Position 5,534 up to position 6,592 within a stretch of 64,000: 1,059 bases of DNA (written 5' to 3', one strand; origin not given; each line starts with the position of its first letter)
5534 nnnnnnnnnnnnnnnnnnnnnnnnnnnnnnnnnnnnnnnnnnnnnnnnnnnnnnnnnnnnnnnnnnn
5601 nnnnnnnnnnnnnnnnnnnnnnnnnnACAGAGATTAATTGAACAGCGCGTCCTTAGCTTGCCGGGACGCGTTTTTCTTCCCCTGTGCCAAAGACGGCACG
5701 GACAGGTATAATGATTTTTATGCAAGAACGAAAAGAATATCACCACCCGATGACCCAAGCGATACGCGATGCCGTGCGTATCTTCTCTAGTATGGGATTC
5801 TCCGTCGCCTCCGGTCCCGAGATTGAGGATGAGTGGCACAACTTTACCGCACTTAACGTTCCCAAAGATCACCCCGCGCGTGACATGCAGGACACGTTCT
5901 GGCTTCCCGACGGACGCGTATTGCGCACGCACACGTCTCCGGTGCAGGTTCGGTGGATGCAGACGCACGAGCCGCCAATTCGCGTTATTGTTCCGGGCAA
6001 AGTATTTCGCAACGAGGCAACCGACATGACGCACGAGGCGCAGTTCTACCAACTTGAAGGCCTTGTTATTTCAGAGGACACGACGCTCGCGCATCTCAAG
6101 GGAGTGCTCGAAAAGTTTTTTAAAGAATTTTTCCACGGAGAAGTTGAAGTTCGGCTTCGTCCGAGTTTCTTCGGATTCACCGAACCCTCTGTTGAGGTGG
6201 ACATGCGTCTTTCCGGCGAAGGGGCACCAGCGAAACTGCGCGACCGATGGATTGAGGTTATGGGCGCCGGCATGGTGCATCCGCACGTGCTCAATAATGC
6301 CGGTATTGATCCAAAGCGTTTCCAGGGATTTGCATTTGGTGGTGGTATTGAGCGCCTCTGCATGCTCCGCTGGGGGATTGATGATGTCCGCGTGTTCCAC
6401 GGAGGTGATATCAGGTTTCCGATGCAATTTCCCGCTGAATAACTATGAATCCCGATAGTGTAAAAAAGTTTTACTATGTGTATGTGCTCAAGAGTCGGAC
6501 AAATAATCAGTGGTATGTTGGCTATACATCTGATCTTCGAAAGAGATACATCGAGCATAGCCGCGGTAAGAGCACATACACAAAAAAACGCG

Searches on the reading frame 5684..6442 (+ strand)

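Call 56: search_protein_families(library=pfam, proteins=[window:5684-6442:+], max_evalue=0.1)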
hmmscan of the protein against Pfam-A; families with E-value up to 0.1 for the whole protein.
window:5684-6442:+ (252 aa): 2 families
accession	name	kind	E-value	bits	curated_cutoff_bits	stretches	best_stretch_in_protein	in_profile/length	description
PF01409.25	tRNA-synt_2d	-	7.7e-90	301.1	19.8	1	17-249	13-246/246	tRNA synthetases class II core domain (F)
PF00152.25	tRNA-synt_2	-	0.011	15.3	25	1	105-154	98-149/308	tRNA synthetases class II (D, K and N)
